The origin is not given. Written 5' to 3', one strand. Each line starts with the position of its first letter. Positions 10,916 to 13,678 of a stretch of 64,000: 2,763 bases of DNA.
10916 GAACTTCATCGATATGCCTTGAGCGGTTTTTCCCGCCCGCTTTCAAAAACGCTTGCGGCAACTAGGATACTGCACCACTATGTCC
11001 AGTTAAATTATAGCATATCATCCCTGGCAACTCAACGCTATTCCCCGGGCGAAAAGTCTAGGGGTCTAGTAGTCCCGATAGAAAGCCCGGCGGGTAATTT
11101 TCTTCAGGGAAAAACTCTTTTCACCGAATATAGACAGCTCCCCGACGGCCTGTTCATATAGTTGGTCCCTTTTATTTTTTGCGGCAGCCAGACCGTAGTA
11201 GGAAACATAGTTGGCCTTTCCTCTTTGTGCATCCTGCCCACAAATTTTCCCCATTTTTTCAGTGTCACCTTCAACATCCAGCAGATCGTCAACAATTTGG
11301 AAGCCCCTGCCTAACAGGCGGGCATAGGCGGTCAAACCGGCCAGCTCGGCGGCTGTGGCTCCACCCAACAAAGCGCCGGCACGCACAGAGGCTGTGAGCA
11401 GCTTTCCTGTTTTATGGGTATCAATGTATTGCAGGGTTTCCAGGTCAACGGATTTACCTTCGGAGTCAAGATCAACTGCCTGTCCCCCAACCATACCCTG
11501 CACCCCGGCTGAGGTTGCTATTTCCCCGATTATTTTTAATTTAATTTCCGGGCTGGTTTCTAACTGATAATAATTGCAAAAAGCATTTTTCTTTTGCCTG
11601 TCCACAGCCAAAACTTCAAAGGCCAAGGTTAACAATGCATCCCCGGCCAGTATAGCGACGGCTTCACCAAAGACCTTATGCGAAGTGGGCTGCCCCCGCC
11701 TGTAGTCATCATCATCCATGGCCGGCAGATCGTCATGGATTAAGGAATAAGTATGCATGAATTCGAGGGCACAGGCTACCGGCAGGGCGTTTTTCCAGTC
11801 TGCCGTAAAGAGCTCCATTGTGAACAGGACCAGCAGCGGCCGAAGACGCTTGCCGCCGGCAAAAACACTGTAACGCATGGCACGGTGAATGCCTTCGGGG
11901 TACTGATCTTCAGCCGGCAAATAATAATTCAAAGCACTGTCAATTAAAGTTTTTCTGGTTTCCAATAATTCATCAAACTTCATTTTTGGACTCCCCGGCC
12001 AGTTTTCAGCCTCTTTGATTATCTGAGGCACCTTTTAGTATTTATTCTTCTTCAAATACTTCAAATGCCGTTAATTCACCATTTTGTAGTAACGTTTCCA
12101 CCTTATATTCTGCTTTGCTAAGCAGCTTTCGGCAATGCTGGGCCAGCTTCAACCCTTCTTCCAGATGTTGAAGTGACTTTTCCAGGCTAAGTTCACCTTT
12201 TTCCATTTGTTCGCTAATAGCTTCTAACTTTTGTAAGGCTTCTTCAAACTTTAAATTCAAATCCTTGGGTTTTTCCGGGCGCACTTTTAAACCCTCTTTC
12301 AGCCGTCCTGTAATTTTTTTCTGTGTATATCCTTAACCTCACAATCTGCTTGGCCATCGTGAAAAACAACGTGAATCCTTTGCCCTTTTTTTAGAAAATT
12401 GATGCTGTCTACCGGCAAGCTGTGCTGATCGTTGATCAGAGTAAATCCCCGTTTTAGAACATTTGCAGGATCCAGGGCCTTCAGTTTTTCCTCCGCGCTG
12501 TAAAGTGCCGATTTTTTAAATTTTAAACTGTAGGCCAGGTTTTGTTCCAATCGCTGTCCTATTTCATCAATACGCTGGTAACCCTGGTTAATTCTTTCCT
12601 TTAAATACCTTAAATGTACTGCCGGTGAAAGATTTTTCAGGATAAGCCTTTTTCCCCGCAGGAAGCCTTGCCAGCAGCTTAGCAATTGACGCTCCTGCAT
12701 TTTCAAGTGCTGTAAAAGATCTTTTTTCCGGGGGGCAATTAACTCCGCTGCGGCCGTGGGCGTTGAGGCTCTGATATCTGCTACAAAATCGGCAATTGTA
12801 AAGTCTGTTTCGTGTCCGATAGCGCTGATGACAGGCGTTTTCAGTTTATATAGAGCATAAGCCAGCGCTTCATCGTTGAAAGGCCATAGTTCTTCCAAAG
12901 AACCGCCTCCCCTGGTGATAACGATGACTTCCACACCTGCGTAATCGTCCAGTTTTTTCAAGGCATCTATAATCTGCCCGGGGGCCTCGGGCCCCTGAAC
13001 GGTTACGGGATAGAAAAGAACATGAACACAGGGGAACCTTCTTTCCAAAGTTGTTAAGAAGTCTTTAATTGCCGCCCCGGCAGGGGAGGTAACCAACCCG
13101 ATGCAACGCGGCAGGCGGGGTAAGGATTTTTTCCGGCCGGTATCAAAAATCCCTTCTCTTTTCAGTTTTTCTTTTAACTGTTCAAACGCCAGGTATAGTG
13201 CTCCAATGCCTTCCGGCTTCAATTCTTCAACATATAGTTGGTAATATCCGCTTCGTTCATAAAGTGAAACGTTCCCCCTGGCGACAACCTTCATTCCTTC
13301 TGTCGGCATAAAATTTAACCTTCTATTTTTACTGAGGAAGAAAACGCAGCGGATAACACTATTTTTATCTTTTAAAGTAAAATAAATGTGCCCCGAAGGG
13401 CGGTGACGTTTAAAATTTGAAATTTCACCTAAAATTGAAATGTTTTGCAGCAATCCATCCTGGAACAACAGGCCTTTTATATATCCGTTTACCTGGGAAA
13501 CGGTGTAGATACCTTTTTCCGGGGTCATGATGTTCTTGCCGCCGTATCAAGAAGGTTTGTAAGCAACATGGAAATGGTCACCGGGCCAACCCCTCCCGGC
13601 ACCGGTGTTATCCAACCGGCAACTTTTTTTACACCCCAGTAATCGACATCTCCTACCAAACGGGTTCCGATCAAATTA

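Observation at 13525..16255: Three tandem folD paralogues with progressively degenerate catalytic motifs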

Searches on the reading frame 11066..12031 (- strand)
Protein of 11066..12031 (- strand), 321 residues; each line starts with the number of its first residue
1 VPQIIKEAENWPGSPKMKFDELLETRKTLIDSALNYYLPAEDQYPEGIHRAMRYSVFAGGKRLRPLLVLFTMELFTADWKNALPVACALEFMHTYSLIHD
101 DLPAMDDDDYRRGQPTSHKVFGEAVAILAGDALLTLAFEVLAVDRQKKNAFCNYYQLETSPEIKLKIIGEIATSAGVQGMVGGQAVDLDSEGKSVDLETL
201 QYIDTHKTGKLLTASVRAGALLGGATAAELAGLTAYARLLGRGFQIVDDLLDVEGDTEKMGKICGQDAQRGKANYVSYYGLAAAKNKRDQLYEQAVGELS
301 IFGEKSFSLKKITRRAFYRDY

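Call 3: search_protein_families(library=pfam, proteins=[window:11066-12031:-], max_evalue=0.01)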
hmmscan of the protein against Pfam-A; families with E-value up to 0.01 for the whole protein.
window:11066-12031:- (321 aa): 1 family
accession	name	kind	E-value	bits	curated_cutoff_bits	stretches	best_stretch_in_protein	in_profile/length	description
PF00348.22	polyprenyl_synt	-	1.5e-55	188.6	27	1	48-293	4-232/251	Polyprenyl synthetase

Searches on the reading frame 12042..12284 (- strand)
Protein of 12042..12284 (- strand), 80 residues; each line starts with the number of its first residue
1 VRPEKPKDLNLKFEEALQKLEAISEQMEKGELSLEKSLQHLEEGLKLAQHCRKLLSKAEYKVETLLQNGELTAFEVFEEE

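Call 3: search_protein_families(library=pfam, proteins=[window:12042-12284:-], max_evalue=0.01)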
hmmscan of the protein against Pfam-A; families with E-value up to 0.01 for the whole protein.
window:12042-12284:- (80 aa): 1 family
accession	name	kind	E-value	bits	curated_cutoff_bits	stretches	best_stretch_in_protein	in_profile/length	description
PF02609.21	Exonuc_VII_S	-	3.4e-17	62.6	24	1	13-63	1-51/52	Exonuclease VII small subunit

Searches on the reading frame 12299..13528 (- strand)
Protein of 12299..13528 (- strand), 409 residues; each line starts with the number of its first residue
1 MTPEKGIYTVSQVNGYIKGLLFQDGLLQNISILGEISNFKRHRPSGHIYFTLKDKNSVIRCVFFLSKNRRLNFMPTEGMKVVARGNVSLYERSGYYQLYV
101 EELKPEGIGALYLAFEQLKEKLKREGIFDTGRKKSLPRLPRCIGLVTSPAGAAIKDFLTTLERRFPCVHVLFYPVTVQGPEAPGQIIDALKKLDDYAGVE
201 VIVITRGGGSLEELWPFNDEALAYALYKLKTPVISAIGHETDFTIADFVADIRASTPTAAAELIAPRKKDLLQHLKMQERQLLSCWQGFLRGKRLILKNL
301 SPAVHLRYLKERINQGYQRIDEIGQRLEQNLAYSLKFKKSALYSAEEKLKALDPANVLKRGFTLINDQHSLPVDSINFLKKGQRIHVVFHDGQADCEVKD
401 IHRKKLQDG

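Call 3: search_protein_families(library=pfam, proteins=[window:12299-13528:-], max_evalue=0.01)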
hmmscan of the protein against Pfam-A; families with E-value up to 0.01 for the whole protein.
window:12299-13528:- (409 aa): 3 families
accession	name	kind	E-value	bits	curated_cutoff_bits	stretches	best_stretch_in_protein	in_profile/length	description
PF02601.20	Exonuc_VII_L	-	2.4e-89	300.4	35.9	2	127-339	1-211/315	Exonuclease VII, large subunit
PF13742.12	tRNA_anti_2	-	1.3e-31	109.1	27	1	8-103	1-94/95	OB-fold nucleic acid binding domain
PF01336.31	tRNA_anti-codon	-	8.5e-12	45.3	27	1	31-105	2-74/75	OB-fold nucleic acid binding domain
